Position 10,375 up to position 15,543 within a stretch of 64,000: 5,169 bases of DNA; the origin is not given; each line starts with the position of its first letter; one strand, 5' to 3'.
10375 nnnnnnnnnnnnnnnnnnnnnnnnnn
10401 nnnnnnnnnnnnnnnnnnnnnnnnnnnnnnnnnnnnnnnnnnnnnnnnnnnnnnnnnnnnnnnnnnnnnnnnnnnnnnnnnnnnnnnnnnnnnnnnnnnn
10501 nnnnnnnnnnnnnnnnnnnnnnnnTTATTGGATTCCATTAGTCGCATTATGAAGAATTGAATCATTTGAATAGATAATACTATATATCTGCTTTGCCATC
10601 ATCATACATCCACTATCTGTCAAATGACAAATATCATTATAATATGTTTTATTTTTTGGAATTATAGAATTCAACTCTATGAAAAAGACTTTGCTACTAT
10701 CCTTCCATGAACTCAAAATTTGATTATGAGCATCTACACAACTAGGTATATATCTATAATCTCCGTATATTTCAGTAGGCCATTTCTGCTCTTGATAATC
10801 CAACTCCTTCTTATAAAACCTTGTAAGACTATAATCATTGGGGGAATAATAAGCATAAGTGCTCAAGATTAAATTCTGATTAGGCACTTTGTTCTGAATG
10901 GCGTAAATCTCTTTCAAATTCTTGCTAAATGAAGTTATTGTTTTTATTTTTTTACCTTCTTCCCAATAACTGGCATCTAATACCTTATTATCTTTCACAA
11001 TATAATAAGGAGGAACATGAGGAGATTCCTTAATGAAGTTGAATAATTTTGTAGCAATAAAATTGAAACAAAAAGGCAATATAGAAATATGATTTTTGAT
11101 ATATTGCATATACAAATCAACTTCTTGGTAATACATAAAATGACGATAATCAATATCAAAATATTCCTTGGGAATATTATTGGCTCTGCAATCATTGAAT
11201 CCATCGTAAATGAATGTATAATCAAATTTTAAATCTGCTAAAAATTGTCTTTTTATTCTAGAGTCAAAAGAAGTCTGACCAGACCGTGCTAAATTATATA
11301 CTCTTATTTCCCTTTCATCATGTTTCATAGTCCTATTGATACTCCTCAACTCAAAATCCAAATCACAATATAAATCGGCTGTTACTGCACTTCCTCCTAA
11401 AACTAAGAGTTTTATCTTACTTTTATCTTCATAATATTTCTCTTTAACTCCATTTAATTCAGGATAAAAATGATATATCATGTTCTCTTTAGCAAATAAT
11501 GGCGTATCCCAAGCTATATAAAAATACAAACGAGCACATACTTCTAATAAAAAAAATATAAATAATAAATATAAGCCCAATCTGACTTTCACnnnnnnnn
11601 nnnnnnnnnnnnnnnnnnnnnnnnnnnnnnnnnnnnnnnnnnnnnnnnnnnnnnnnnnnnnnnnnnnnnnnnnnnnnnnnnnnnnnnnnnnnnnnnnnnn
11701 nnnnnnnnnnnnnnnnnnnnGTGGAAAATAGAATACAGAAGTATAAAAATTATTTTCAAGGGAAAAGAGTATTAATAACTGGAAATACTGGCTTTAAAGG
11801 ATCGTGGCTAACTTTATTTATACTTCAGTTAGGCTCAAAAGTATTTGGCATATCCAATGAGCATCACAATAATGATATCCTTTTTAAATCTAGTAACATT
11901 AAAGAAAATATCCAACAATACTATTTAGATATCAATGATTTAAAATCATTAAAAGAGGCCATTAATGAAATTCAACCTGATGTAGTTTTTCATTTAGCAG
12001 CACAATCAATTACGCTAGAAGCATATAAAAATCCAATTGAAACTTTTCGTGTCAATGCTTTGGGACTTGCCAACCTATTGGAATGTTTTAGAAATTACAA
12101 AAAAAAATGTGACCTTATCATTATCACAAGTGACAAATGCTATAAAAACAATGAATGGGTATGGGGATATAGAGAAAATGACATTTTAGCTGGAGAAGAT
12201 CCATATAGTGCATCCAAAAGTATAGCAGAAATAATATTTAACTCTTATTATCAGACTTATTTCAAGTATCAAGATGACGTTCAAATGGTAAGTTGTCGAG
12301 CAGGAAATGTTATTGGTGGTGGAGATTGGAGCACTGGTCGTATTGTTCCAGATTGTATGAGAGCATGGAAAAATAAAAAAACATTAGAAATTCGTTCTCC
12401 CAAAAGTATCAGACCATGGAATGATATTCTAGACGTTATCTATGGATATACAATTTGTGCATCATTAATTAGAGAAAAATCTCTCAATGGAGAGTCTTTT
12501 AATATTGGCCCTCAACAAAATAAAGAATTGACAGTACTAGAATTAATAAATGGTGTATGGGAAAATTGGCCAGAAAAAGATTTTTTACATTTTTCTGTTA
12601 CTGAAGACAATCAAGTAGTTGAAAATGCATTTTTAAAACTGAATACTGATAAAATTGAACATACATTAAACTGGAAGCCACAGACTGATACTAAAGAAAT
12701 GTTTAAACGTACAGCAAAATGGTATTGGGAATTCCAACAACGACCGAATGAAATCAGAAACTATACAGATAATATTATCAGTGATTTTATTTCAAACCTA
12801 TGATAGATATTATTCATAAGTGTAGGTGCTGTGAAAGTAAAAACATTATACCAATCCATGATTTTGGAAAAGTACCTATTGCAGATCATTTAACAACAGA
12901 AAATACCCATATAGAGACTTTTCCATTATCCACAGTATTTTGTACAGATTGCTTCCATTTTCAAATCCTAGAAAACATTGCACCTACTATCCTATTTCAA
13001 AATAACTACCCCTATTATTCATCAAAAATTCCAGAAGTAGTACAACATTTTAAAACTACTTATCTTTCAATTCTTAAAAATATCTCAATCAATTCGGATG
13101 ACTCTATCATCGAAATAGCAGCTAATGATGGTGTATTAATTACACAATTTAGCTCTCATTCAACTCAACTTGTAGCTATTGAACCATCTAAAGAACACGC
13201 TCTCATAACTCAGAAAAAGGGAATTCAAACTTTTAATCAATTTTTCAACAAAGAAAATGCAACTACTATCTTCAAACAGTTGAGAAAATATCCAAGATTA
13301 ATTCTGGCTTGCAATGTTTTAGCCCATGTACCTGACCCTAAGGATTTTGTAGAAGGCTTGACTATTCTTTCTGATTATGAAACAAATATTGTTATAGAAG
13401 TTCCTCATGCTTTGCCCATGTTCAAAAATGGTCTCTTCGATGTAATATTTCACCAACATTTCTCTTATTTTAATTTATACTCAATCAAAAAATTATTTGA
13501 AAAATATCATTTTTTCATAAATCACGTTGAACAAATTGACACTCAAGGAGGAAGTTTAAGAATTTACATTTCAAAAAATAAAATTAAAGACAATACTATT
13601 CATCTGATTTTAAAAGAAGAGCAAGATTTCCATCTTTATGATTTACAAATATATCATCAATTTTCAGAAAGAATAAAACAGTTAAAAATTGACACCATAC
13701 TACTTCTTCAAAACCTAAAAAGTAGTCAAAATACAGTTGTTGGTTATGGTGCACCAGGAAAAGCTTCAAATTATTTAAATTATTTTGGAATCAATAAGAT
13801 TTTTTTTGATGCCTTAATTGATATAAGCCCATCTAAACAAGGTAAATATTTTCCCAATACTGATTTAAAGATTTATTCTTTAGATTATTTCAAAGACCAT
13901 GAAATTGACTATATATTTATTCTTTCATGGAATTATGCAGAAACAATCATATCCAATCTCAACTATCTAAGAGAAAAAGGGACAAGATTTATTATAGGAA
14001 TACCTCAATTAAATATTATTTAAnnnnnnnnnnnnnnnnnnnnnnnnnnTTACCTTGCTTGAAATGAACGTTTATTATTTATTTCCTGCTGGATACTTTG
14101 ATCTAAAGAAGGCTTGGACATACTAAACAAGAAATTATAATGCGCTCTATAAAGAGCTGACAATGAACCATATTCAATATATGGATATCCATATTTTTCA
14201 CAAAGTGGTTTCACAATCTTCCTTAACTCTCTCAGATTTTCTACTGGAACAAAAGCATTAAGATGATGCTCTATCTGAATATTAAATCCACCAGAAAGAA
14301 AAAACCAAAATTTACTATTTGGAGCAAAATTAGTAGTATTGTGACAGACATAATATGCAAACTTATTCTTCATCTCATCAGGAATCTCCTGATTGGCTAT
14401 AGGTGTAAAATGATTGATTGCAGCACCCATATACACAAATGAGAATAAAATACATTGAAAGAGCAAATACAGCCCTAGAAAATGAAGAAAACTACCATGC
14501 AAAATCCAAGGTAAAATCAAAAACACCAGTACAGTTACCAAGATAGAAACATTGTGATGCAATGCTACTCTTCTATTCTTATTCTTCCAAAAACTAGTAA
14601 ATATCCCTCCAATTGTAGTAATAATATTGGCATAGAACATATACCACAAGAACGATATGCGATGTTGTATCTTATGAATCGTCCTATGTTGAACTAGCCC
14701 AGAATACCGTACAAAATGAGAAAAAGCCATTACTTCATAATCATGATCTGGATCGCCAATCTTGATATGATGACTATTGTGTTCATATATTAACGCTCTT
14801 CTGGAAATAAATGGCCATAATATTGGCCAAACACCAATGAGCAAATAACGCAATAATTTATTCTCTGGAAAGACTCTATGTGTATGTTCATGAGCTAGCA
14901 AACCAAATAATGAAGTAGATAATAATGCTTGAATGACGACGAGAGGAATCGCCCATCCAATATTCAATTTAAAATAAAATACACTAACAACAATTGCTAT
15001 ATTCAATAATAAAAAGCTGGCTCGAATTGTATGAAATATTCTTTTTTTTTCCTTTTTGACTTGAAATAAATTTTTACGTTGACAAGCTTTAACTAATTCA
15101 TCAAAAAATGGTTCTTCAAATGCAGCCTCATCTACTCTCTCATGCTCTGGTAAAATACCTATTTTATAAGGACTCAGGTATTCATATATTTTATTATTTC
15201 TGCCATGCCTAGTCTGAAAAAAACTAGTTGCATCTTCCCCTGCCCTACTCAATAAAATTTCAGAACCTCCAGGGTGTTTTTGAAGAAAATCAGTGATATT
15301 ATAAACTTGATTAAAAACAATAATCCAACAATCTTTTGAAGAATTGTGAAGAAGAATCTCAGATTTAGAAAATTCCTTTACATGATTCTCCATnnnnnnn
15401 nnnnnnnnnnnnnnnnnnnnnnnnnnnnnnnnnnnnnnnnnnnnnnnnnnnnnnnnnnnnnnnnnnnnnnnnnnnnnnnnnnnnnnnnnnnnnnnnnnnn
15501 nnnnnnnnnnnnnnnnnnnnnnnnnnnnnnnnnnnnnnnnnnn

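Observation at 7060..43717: Four DPM1/ArnC-like GT2s paired with five GT-C-like membrane proteins and no polymerase or flippase: a periplasmic lipid-phosphate-sugar relay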

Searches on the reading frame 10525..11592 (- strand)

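Call 3: search_protein_families(library=pfam, proteins=[window:10525-11592:-], max_evalue=0.01)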
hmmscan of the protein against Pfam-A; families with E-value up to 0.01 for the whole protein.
window:10525-11592:- (355 aa): 1 family
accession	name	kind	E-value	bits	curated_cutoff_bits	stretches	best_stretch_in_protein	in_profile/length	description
PF13472.12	Lipase_GDSL_2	-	0.00019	22.4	32.9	1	96-328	33-175/178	GDSL-like Lipase/Acylhydrolase family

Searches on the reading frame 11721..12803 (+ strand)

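Call 3: search_protein_families(library=pfam, proteins=[window:11721-12803:+], max_evalue=0.01)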
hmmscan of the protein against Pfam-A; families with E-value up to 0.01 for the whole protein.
window:11721-12803:+ (360 aa): 7 families
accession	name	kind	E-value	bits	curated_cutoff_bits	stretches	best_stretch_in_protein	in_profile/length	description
PF16363.11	GDP_Man_Dehyd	-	2e-40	139.7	27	1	18-330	1-331/332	GDP-mannose 4,6 dehydratase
PF01370.27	Epimerase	-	5.4e-28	98.4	20.9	1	17-263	1-240/240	NAD dependent epimerase/dehydratase family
PF02719.21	Polysacc_synt_2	-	1.4e-14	54.4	20.2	1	17-231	1-201/293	Polysaccharide biosynthesis protein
PF04321.23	RmlD_sub_bind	-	5.8e-09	35.9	27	1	16-171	2-134/287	RmlD substrate binding domain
PF01073.25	3Beta_HSD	-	3.3e-07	30.1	22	1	18-213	1-197/280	3-beta hydroxysteroid dehydrogenase/isomerase family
PF00148.24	Oxidored_nitro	-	6.5e-06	25.7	28.6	1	4-90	262-347/399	Nitrogenase component 1 type Oxidoreductase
PF07993.18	NAD_binding_4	-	0.00038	20.1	20.1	1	85-202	88-210/258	Male sterility protein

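Call 102: search_protein_families(library=ncbifam, proteins=[window:11721-12803:+], max_evalue=0.00001)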
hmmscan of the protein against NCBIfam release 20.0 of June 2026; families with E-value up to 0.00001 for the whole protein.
window:11721-12803:+ (360 aa): 15 families
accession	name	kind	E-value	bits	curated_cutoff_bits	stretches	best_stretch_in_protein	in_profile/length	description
TIGR02622.1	CDP_4_6_dhtase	equivalog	3.2e-118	394.9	278.45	1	12-356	2-351/352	CDP-glucose 4,6-dehydratase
TIGR01181.1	dTDP_gluc_dehyt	equivalog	8.8e-32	110.5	365.1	1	16-340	1-316/321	dTDP-glucose 4,6-dehydratase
TIGR01179.1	galE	equivalog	1.3e-21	76.8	262.3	1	16-200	1-179/332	UDP-glucose 4-epimerase GalE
TIGR04180.1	EDH_00030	hypoth_equivalog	8.9e-19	67.7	475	1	17-321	1-295/297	NAD-dependent 4,6-dehydratase LegB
TIGR01472.1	gmd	equivalog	8.5e-16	58.1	415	1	16-181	2-174/342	GDP-mannose 4,6-dehydratase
NF007490.0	PRK10084.1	subfamily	2.4e-14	53.1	649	1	16-130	2-118/361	dTDP-glucose 4,6-dehydratase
NF007582.0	PRK10217.1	equivalog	5.4e-14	52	698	1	15-336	2-332/355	dTDP-glucose 4,6-dehydratase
NF043036.1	ErythonDh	equivalog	4.3e-10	39.3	325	1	16-178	2-165/321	D-erythronate dehydrogenase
NF007956.0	PRK10675.1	subfamily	8.9e-10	38.2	394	1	16-176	2-163/338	UDP-glucose 4-epimerase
TIGR03589.1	PseB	equivalog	8.1e-09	34.9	407.75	1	12-214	2-181/324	UDP-N-acetylglucosamine 4,6-dehydratase (inverting)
NF011728.1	PRK15181.1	equivalog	8.5e-09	34.9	760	1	12-337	13-339/348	Vi polysaccharide biosynthesis UDP-N-acetylglucosaminuronic acid C-4 epimerase TviC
TIGR01214.1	rmlD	equivalog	1.4e-08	34.2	224.05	1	16-176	1-138/285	dTDP-4-dehydrorhamnose reductase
NF041015.1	UDPsulfquin_syn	equivalog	8.9e-07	28.2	575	0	58-133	62-140/384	UDP-sulfoquinovose synthase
NF042422.1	oxyalk_red_OleD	equivalog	3.8e-06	26.5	580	1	16-171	2-148/329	2-alkyl-3-oxoalkanoate reductase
NF042423.1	oxyalk_red_Shew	equivalog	4.9e-06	25.8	580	1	14-137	8-117/331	2-alkyl-3-oxoalkanoate reductase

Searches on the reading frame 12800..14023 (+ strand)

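Call 3: search_protein_families(library=pfam, proteins=[window:12800-14023:+], max_evalue=0.01)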
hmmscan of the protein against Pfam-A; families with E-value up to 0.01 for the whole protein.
window:12800-14023:+ (407 aa): 4 families
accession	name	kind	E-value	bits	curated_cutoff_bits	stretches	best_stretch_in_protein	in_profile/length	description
PF08484.17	Methyltransf_14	-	1.8e-39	135.6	23.5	1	248-402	2-160/160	C-methyltransferase C-terminal domain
PF08421.16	Methyltransf_13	-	1.9e-12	47.6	31.3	1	8-66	1-62/62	Putative zinc binding domain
PF13489.12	Methyltransf_23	-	5.6e-10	39.6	27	1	92-238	13-159/164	Methyltransferase domain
PF08242.18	Methyltransf_12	-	0.0008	20.5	30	1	104-187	1-88/98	Methyltransferase domain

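Call 102: search_protein_families(library=ncbifam, proteins=[window:12800-14023:+], max_evalue=0.00001)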
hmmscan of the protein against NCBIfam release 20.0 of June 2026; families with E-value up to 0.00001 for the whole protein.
window:12800-14023:+ (407 aa): 0 families

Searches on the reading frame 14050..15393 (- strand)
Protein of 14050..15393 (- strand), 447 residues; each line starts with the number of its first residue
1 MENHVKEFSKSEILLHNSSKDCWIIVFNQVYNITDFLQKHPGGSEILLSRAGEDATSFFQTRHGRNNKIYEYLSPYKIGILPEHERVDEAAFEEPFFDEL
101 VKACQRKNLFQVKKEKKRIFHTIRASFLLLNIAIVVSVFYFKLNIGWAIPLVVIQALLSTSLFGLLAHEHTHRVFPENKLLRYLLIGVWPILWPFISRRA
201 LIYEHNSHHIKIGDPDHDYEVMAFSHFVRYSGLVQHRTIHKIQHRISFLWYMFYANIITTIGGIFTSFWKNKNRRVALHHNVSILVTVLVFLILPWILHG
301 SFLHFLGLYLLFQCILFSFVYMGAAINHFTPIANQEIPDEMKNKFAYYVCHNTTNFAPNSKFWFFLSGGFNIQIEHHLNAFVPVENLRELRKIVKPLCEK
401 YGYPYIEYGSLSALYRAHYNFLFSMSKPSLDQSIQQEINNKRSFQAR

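Call 3: search_protein_families(library=pfam, proteins=[window:14050-15393:-], max_evalue=0.01)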
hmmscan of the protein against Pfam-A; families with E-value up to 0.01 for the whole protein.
window:14050-15393:- (447 aa): 2 families
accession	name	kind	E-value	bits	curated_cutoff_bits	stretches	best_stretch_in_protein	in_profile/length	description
PF00487.30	FA_desaturase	-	2.6e-24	86.8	29.7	1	147-408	3-252/253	Fatty acid desaturase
PF00173.33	Cyt-b5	-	2.4e-19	69.6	23.7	1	10-81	2-73/74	Cytochrome b5-like Heme/Steroid binding domain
